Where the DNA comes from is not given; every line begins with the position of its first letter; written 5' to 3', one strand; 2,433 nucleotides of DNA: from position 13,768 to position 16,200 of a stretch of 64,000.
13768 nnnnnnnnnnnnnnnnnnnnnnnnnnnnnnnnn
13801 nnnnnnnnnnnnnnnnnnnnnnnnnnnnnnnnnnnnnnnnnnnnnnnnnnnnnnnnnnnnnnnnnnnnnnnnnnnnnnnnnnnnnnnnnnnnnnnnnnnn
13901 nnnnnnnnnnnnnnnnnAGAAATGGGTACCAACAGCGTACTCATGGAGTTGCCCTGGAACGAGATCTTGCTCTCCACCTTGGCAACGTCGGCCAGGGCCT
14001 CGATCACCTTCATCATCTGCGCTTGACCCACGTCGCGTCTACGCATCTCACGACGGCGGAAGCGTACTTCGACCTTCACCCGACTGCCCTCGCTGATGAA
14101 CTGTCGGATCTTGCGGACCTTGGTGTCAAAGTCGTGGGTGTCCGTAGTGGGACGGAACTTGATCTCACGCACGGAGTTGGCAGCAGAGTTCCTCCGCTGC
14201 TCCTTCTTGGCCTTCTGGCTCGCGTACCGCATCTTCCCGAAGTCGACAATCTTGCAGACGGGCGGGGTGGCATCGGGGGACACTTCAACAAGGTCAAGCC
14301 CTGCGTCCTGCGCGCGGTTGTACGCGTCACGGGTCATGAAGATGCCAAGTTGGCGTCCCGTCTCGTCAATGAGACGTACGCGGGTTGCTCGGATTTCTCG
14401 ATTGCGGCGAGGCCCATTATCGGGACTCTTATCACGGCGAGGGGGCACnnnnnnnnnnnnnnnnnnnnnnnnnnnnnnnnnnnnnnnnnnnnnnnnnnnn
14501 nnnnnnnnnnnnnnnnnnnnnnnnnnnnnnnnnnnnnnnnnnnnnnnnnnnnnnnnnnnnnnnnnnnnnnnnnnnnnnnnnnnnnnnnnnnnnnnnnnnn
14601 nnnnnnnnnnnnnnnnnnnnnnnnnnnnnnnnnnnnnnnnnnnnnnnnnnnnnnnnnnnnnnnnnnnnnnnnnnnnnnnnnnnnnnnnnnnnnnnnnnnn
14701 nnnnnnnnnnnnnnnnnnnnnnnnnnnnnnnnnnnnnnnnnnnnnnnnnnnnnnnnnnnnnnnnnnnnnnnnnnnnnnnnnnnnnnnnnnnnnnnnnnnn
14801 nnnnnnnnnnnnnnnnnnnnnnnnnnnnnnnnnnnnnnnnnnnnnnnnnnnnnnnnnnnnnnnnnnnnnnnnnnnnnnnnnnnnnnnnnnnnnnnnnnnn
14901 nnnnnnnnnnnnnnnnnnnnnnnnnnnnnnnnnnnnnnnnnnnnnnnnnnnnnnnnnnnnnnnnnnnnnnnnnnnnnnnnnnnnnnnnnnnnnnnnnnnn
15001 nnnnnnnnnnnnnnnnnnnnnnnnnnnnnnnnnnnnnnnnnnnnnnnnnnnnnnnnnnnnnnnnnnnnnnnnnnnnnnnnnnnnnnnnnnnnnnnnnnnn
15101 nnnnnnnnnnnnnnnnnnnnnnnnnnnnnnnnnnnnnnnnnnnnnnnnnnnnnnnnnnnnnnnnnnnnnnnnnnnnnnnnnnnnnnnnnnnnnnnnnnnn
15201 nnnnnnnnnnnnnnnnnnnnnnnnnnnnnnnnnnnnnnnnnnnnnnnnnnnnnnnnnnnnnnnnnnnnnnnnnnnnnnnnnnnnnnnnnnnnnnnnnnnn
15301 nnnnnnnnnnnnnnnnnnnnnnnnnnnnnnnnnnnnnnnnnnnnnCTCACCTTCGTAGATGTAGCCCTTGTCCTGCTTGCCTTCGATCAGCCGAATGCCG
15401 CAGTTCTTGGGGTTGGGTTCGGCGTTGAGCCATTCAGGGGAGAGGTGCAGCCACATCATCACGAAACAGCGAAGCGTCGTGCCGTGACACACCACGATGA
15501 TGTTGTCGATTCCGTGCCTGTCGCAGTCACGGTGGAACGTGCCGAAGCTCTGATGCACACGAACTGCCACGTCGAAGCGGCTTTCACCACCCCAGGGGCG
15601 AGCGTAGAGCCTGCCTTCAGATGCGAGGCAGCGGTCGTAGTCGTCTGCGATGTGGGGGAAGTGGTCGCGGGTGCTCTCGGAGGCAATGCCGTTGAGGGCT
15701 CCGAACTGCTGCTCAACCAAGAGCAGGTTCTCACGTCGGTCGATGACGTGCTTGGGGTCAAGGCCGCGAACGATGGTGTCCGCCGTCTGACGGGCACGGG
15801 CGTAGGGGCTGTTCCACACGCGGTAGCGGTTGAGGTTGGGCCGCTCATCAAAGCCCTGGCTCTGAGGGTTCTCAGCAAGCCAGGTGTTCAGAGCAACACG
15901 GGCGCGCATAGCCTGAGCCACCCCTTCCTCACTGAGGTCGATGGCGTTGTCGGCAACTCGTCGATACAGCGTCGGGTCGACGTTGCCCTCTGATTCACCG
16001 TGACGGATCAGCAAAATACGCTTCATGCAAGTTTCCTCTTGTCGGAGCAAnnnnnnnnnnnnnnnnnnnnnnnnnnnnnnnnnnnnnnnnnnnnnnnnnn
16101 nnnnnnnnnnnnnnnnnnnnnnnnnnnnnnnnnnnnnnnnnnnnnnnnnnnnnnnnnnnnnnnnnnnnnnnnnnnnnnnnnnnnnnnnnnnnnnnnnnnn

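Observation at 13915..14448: Phage-encoded translation initiation factor IF-3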

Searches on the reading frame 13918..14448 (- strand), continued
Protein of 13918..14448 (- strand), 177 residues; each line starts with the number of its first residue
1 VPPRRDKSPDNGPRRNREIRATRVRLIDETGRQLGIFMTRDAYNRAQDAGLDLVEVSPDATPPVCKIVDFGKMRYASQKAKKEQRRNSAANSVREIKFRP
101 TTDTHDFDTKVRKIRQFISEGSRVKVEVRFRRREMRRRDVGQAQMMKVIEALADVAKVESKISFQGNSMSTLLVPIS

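Call 87: fold_search(model_id=the predicted structure, library=pdb)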
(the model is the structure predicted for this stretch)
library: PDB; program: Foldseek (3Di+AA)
matches with E <= 10: 871; with E <= 0.001: 22
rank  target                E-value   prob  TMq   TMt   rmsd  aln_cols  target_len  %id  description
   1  9a5a_B                1.8e-20  1.00  0.55  0.56   5.4       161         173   43  Integrative model of YABR-IF3 by crosslinking MS and deep learning (released 2024-09-18)
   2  5lmn_X                2.9e-19  1.00  0.65  0.67   4.0       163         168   44  Structure of bacterial 30S-IF1-IF3-mRNA translation pre-initiation complex (state-1A) (released 2016-10-05)
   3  9ss1_F3               4.7e-17  1.00  0.66  0.69   4.1       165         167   44  30S ribosomal subunit RimM-KO with IF1 and IF3 (State II) (released 2026-02-04)
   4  9ss2_F3               7.8e-17  1.00  0.66  0.69   4.1       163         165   44  30S ribosomal subunit RimM-KO with IF1 and IF3 (State III) (released 2026-02-04)
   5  5lms_X                8.2e-16  1.00  0.67  0.72   3.9       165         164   43  Structure of bacterial 30S-IF1-IF3-mRNA-tRNA translation pre-initiation complex(state-2C) (released 2016-10-05)
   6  8jsh_A                5.0e-12  1.00  0.53  0.55   5.6       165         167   44  Structure of the 30S-body-IF3 complex from Escherichia coli (released 2024-01-24)
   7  6rw4_8                1.9e-10  1.00  0.56  0.53   6.3       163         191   18  Structure of human mitochondrial 28S ribosome in complex with mitochondrial IF3 (released 2020-06-03)
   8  6neq_z                2.6e-10  1.00  0.56  0.50   8.0       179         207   17  Structure of human mitochondrial translation initiation factor 3 bound to the small ribosomal subunit-Class-II (released 2019-02-27)
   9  1tig                  7.4e-09  1.00  0.46  0.90   1.4        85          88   36  TRANSLATION INITIATION FACTOR 3 C-TERMINAL DOMAIN (released 1995-12-07)
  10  9h9h_Z                1.3e-08  1.00  0.53  0.80   2.4       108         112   38  Complex 1 30S-IF1-IF2-IF3-GE81112 (released 2025-08-06)
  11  1tif                  1.5e-08  1.00  0.41  0.93   1.0        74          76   50  TRANSLATION INITIATION FACTOR 3 N-TERMINAL DOMAIN (released 1995-12-07)
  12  9fco_J                1.9e-08  1.00  0.50  0.84   2.7        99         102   37  Structure of E. coli 30S-IF1-IF3-mRNA-Kasugamycin complex (released 2025-03-19)
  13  9ss0_F3               2.5e-08  1.00  0.51  0.80   3.2       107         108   36  30S ribosomal subunit RimM-KO with IF1 and IF3 (State I) (released 2026-02-04)
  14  6vrj_MODEL_1_A        2.4e-07  1.00  0.46  0.82   1.4        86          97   35  Solution structure of Pseudomonas aeruginosa IF3 C-terminal domain (released 2021-02-10)
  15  6o6d                  2.6e-07  1.00  0.35  0.90   1.2        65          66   40  N-terminal domain of translation initiation factor IF-3 from Helicobacter pylori (released 2019-03-13)
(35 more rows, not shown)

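Call 90: find_related_loci(query=A4, collection=viral_contigs, flank=10000)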
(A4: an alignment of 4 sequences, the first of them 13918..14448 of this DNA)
Query A4 (177 aa) in viral_contigs; peptide patterns used: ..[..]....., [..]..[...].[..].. (x = any residue, [..] = any of these).
24 stretches matched a pattern, but none encodes a relative of the query by tblastn (E <= 1e-3).

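Call 91: find_related_loci(query=A3, collection=viral_contigs, flank=3000)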
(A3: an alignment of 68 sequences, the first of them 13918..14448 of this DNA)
Query A3 (177 aa) in viral_contigs; peptide patterns used: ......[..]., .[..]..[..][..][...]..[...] (x = any residue, [..] = any of these).
66 stretches matched a pattern; 53 encode a relative of the query (tblastn E <= 1e-3); 53 distinct loci.
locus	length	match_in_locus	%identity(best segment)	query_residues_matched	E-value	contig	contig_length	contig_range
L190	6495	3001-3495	45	11-175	3e-42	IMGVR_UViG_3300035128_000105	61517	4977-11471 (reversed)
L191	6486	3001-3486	39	14-175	1e-39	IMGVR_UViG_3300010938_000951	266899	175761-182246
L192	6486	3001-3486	38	14-175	9e-39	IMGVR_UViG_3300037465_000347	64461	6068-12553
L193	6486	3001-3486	38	14-175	9e-39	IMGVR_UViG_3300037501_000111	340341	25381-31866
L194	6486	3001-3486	40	14-175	1e-38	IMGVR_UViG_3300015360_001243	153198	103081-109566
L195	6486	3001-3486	38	14-175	9e-39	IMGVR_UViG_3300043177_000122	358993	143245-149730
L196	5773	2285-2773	41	16-177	2e-38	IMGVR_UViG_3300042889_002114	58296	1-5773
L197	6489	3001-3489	36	14-176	1e-36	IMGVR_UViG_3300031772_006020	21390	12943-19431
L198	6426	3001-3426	44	16-159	2e-36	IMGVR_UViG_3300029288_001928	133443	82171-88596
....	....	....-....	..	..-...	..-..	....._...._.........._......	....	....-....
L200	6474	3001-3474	44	16-173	2e-36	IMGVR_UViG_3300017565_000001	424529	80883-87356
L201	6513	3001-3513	37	1-175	5e-36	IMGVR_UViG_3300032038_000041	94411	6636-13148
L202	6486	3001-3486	35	14-175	8e-36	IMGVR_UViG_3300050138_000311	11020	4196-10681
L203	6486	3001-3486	36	14-175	8e-36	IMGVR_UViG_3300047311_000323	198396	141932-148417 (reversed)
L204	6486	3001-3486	36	14-175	2e-35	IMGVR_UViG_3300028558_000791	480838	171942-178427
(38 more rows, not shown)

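Call 96: search_protein_representatives(protein=window:13918-14448:-)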
Query: 177 residues. Proteins with E-value up to 0.001 (for the whole library): 12695; up to 1e-10: 7095; up to 1e-30: 434. The best 150 are listed.
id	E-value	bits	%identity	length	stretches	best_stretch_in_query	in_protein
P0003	3.8e-68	244.7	66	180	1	1-175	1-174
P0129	2.9e-44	167.1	48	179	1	11-175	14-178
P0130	5.1e-43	163.1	46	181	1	7-176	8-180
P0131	8.6e-43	162.3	51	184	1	15-175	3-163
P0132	1.6e-42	161.4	48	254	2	46-137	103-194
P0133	2.5e-41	157.6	48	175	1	10-175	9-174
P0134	3.4e-41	157.1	46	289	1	10-176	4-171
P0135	4.3e-41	156.8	47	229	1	14-177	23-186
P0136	4.4e-41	156.8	45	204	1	9-174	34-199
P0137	4.6e-41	156.7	46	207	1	8-175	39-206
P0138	5.1e-41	156.6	44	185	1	9-176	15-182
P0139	5.8e-41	156.4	44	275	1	6-176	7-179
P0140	8.6e-41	155.8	42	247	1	8-176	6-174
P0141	1.7e-40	154.8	46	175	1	10-176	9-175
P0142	1.5e-39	151.8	45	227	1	14-175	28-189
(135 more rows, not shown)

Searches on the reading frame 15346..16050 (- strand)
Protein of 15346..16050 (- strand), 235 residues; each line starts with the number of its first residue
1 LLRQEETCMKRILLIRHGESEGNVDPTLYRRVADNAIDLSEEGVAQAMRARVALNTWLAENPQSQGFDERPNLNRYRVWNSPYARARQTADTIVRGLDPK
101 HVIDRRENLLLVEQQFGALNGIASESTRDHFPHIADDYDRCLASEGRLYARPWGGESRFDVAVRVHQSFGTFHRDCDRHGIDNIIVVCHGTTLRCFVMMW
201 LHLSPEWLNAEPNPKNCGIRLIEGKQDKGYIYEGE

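Call 81: search_protein_families(library=ncbifam, proteins=[window:15346-16050:-], max_evalue=0.001)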
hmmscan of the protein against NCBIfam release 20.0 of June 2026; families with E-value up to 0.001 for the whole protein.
window:15346-16050:- (235 aa): 15 families
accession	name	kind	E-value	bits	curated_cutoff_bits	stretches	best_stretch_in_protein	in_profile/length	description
NF005567.0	PRK07238.1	equivalog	4.9e-13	49.1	326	1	7-208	175-345/378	bifunctional RNase H/acid phosphatase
TIGR03162.1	ribazole_cobC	equivalog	1.2e-12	47.6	162.9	1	12-207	1-162/176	alpha-ribazole phosphatase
NF038349.1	dPGM_arch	equivalog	1.5e-10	41.3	225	1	12-131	1-97/194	2,3-diphosphoglycerate-dependent phosphoglycerate mutase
NF002339.0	PRK01295.1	equivalog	1.4e-09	37.8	316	1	11-208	4-177/206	2,3-bisphosphoglycerate-dependent phosphoglycerate mutase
NF045917.1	PhserinePhPspA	equivalog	1.6e-08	34.5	350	1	9-203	1-164/211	phosphoserine phosphatase PspA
NF010713.0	PRK14115.1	equivalog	1.4e-07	31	305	1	9-131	1-105/248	2,3-diphosphoglycerate-dependent phosphoglycerate mutase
NF011580.0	PRK15004.1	equivalog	1.9e-07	31.3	250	1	11-205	2-165/203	adenosylcobalamin/alpha-ribazole phosphatase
NF002217.0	PRK01112.1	equivalog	1.4e-06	27.9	320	0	110-206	108-198/228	2,3-bisphosphoglycerate-dependent phosphoglycerate mutase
NF009993.0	PRK13462.1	equivalog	2.5e-06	27.3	226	1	10-203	6-161/203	acid phosphatase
NF002901.0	PRK03482.1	equivalog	1.3e-05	24.9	261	1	9-224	1-184/215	2,3-diphosphoglycerate-dependent phosphoglycerate mutase GpmB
TIGR03848.1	MSMEG_4193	subfamily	1.3e-05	24.7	203.85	1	12-197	2-160/204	MSMEG_4193 family putative phosphomutase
TIGR01258.1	pgm_1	subfamily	1.6e-05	24.4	81.7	1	11-131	2-104/245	2,3-bisphosphoglycerate-dependent phosphoglycerate mutase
NF010718.0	PRK14120.1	equivalog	2.5e-05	23.7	366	0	9-131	4-108/249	phosphoglyceromutase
TIGR00249.1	sixA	equivalog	0.00032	20.6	74.5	1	11-99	2-69/154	phosphohistidine phosphatase SixA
NF010714.0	PRK14116.1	equivalog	0.00034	20.2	401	0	9-55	1-44/229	2,3-diphosphoglycerate-dependent phosphoglycerate mutase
